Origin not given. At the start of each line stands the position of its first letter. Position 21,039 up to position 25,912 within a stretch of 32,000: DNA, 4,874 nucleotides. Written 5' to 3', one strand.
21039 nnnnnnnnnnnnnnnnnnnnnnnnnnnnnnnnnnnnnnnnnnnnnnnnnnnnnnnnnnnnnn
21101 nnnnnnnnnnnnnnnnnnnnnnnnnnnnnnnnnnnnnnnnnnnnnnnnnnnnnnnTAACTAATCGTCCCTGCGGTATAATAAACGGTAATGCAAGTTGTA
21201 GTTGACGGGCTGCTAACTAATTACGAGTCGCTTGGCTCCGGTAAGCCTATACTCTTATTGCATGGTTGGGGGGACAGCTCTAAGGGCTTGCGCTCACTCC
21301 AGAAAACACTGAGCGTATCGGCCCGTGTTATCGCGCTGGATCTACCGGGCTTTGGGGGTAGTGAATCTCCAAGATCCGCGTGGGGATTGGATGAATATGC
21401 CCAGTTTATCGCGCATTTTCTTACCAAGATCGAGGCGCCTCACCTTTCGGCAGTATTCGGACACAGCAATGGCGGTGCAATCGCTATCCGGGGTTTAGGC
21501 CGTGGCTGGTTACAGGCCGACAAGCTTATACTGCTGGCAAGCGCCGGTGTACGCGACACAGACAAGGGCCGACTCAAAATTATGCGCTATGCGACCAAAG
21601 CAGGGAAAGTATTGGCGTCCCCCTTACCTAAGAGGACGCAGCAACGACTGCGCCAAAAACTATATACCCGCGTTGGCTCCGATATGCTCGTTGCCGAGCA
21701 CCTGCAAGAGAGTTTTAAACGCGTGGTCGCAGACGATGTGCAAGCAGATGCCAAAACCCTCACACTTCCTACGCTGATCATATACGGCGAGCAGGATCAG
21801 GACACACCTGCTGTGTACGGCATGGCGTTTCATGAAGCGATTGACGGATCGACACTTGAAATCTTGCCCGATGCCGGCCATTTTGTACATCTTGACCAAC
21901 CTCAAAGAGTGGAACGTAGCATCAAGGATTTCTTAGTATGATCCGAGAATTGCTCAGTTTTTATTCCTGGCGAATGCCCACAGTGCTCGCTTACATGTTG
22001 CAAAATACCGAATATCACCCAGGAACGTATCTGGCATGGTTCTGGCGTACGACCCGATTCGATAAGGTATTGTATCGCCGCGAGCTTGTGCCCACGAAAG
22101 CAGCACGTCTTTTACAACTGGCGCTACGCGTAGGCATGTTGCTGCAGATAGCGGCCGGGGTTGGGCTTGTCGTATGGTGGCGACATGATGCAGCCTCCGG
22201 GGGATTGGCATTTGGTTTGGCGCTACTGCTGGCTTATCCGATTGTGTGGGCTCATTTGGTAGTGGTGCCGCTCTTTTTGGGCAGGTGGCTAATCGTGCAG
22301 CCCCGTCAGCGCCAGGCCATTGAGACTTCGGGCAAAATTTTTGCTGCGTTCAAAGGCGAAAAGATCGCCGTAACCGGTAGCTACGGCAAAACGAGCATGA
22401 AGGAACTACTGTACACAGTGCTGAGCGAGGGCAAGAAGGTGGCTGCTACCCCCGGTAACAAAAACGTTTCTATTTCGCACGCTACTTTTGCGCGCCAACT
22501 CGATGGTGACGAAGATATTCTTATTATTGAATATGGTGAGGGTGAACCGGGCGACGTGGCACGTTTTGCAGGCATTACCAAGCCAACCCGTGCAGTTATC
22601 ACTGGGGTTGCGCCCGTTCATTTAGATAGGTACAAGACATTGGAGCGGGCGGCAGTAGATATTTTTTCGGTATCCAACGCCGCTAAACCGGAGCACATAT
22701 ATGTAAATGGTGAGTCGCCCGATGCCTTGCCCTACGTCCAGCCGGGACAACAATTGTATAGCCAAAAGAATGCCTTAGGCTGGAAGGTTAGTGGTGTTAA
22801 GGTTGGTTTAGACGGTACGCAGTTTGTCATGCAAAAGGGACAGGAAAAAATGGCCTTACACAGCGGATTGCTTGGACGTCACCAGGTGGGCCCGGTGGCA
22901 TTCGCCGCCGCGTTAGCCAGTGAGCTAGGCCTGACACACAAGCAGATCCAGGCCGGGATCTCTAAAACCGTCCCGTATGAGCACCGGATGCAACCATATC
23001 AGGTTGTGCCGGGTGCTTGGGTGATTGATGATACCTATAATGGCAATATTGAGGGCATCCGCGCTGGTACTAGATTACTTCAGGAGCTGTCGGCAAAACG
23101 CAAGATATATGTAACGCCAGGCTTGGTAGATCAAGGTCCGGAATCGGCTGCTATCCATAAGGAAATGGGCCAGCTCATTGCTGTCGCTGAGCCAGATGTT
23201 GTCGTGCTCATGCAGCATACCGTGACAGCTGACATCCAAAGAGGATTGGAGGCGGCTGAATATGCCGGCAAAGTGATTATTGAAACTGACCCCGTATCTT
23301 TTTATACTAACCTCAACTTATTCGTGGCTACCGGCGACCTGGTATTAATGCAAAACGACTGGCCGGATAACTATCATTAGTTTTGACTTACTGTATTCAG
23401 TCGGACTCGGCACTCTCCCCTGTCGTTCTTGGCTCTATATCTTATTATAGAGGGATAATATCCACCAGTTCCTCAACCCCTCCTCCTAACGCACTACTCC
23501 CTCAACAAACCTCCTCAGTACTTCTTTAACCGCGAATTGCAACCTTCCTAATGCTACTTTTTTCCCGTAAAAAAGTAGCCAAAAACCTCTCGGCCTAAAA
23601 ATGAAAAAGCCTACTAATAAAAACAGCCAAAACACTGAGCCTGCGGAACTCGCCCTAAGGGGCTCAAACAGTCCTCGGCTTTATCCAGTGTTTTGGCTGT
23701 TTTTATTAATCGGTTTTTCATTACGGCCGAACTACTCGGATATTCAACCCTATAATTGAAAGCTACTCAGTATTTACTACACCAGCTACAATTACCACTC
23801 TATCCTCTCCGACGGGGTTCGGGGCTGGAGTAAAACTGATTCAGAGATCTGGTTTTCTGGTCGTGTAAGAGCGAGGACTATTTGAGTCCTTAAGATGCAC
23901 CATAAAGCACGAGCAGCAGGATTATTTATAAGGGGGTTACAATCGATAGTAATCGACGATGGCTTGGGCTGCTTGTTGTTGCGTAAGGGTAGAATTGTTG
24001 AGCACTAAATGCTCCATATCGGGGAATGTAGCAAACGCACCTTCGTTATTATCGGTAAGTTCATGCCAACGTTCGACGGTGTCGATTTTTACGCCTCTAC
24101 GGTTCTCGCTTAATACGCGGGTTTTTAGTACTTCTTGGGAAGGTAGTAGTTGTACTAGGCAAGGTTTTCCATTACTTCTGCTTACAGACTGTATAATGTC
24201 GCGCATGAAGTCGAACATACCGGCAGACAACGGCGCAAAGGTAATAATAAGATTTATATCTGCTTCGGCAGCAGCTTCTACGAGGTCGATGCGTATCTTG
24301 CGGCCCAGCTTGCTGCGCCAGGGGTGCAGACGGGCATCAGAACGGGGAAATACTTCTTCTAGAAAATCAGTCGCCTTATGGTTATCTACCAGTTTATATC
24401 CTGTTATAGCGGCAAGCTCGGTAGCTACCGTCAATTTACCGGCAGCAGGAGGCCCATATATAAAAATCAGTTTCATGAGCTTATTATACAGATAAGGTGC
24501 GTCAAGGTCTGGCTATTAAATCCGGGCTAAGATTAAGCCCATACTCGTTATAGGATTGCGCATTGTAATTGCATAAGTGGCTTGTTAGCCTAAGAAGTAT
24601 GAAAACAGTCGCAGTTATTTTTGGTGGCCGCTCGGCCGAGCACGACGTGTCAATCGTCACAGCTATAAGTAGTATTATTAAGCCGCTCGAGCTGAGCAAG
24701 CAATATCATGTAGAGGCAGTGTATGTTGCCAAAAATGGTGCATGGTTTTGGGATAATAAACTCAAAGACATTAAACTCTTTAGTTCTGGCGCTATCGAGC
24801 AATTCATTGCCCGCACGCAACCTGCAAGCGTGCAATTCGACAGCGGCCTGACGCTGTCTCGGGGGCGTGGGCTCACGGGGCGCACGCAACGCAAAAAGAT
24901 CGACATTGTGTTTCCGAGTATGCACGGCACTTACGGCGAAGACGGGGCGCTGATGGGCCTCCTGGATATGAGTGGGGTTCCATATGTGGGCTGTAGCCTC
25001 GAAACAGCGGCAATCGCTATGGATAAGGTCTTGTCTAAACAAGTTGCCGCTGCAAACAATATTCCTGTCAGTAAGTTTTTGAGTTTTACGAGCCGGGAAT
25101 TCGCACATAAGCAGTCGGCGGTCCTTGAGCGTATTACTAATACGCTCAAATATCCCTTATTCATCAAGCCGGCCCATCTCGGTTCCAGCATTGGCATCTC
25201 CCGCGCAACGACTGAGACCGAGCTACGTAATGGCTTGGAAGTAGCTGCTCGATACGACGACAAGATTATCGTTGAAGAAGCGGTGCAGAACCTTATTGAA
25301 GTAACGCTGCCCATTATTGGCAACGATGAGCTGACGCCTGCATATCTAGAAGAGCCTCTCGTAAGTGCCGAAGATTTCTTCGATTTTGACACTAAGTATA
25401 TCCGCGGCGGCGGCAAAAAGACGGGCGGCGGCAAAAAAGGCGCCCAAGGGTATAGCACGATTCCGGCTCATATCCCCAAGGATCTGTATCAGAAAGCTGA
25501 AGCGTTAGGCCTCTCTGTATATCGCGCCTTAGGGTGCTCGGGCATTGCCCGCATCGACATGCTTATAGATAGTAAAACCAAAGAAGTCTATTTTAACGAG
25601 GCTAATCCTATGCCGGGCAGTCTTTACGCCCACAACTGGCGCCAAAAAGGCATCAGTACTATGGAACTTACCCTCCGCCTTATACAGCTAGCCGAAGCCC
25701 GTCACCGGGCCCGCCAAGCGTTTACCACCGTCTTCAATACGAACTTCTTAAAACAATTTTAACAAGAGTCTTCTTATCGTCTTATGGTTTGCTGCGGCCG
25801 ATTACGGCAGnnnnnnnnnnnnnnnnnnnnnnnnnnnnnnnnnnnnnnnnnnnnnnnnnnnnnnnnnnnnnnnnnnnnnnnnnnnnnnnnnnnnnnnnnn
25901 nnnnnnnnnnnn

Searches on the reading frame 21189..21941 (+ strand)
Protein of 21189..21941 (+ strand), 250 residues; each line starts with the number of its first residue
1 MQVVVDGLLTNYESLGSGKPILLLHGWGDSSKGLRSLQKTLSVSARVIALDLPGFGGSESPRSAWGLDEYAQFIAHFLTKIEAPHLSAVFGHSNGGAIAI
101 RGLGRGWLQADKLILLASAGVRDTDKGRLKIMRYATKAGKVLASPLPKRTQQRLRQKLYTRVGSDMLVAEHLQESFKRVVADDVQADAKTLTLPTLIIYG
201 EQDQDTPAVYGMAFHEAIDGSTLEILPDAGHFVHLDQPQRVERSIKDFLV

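Call 4: search_protein_families(library=pfam, proteins=[window:21189-21941:+], max_evalue=0.01)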
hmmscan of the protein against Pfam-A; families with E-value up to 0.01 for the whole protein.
window:21189-21941:+ (250 aa): 6 families
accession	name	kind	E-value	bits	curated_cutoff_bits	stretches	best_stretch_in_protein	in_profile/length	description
PF12697.13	Abhydrolase_6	-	1.3e-21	78.7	26.3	1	21-242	1-215/217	Alpha/beta hydrolase family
PF00561.26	Abhydrolase_1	-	5.5e-21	75.8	25.8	2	19-100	1-84/245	alpha/beta hydrolase fold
PF12146.15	Hydrolase_4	-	1.4e-15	57.7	27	1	21-237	7-238/239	Serine aminopeptidase, S33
PF03959.19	FSH1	-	0.00057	20.1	21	0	66-233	84-201/211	Serine hydrolase (FSH1)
PF00975.26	Thioesterase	-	0.00067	20.4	26.4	1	21-100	3-81/226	Thioesterase domain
PF08386.16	Abhydrolase_4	-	0.0021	18.6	21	0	188-249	31-91/103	TAP-like protein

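Call 5: search_protein_families(library=ncbifam, proteins=[window:21189-21941:+], max_evalue=0.01)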
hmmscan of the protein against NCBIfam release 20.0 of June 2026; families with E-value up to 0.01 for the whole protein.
window:21189-21941:+ (250 aa): 29 families (the best 25 are shown)
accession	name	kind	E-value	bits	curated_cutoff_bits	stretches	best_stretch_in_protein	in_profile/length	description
NF058580.1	lipase_V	equivalog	3.5e-27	95.6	300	1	18-240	25-229/230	EstV family lipase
NF011457.0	PRK14875.1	equivalog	9.7e-27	93.9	307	1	11-249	123-369/372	acetoin dehydrogenase dihydrolipoyllysine-residue acetyltransferase subunit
NF050089.1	i_nPHAscl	equivalog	6.4e-22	77.9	300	2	14-122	14-121/288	intracellular short-chain-length polyhydroxyalkanoate depolymerase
NF051488.1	bifunc_PcaDC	exception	6.9e-20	71.5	390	1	18-249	12-250/375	bifunctional 3-oxoadipate enol-lactonase/4-carboxymuconolactone decarboxylase PcaDC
TIGR03056.1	bchO_mg_che_rel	equivalog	1.4e-19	70.2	172.55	2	18-101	28-111/278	alpha/beta fold hydrolase BchO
TIGR03695.1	menH_SHCHC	equivalog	1.4e-17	63.9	208.55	2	19-138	3-125/252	2-succinyl-6-hydroxy-2,4-cyclohexadiene-1-carboxylate synthase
TIGR02427.1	protocat_pcaD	equivalog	6.7e-17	61.7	255.85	1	25-249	20-250/251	3-oxoadipate enol-lactonase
TIGR01738.1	bioH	equivalog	4.8e-16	59.1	206.95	2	18-119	3-99/245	pimeloyl-ACP methyl ester esterase BioH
NF051487.1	bifunc_PcaCD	exception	4.8e-16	58.9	430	1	18-249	172-411/413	bifunctional 4-carboxymuconolactone decarboxylase/3-oxoadipate enol-lactonase PcaCD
NF002938.0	PRK03592.1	equivalog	1.9e-14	53.7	241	1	3-100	15-111/298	haloalkane dehalogenase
NF045632.1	hydroxlase_HsaD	equivalog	6.2e-13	48.3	400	1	16-122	32-141/290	4,5:9,10-diseco-3-hydroxy-5,9,17-trioxoandrosta-1(10),2-diene-4-oate hydrolase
TIGR01250.1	pro_imino_pep_2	subfamily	1.7e-12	47.5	167.65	2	184-249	223-287/288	proline iminopeptidase-family hydrolase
NF045948.1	ProImpepThrmp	equivalog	5.1e-11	42.5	500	1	183-249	222-287/291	proline iminopeptidase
NF008340.0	PRK11126.1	equivalog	2.7e-09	36.6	261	1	20-249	15-251/255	2-succinyl-6-hydroxy-2,4-cyclohexadiene-1-carboxylate synthase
NF002873.0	PRK03204.1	equivalog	2.1e-08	33.8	466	1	13-100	29-116/286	haloalkane dehalogenase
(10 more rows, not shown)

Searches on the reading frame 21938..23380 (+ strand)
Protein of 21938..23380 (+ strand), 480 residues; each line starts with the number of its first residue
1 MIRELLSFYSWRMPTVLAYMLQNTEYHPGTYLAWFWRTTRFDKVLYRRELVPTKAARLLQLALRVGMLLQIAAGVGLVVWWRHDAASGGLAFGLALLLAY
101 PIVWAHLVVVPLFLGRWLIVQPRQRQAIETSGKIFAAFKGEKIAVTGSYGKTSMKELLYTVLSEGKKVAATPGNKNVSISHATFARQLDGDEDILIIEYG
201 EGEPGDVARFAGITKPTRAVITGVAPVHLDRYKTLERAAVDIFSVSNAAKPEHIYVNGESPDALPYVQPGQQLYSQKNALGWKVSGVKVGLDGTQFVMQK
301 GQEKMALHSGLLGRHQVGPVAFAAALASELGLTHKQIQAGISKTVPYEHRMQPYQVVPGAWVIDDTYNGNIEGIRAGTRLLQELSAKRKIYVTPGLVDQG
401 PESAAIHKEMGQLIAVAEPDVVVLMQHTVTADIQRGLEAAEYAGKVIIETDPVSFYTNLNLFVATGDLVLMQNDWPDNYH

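Call 8: search_protein_families(library=pfam, proteins=[window:21938-23380:+], max_evalue=0.001)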
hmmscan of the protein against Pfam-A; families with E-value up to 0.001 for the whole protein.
window:21938-23380:+ (480 aa): 2 families
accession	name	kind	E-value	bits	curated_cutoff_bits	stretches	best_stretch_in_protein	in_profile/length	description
PF08245.18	Mur_ligase_M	-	7.4e-21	75.5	24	1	145-326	1-199/200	Mur ligase middle domain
PF02875.26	Mur_ligase_C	-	5.2e-09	37.4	28.4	1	349-470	1-122/127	Mur ligase, glutamate ligase domain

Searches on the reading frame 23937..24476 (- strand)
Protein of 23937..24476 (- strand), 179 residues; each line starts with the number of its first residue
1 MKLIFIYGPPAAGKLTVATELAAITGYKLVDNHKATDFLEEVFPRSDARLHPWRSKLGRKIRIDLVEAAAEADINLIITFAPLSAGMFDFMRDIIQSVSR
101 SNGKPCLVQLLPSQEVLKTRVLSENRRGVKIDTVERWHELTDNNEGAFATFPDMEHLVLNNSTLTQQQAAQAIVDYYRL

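Call 37: search_protein_families(library=pfam, proteins=[window:23937-24476:-], max_evalue=0.001)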
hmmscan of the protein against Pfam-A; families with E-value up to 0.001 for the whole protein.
window:23937-24476:- (179 aa): 2 families
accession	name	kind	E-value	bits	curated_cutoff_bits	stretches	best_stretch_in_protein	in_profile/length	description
PF13671.12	AAA_33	-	0.0003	21.6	27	1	3-127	1-121/143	AAA domain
PF13238.12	AAA_18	-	0.00077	20.4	29.4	0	4-45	1-44/128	AAA domain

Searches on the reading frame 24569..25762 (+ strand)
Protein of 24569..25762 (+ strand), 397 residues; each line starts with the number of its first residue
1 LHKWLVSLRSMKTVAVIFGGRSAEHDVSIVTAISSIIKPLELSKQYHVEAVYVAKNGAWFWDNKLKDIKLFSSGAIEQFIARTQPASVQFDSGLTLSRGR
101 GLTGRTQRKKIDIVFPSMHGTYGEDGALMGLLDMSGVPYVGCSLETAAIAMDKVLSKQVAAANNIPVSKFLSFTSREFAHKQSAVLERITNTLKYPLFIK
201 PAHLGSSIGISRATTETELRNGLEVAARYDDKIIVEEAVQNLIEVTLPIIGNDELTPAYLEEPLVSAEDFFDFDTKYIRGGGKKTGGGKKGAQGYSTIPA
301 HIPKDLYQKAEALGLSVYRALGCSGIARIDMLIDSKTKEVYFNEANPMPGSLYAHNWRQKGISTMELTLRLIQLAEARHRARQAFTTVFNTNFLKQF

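Call 8: search_protein_families(library=pfam, proteins=[window:24569-25762:+], max_evalue=0.001)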
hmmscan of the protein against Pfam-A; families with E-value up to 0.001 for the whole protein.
window:24569-25762:+ (397 aa): 3 families
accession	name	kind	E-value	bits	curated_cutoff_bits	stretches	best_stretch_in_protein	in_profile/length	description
PF07478.18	Dala_Dala_lig_C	-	1.7e-45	155.5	24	1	162-373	4-204/204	D-ala D-ala ligase C-terminus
PF01820.27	Dala_Dala_lig_N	-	8.1e-28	97.8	34.6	1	14-142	2-121/121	D-ala D-ala ligase N-terminus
PF02222.28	ATP-grasp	-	1.6e-08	34.9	27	0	160-249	3-86/179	ATP-grasp domain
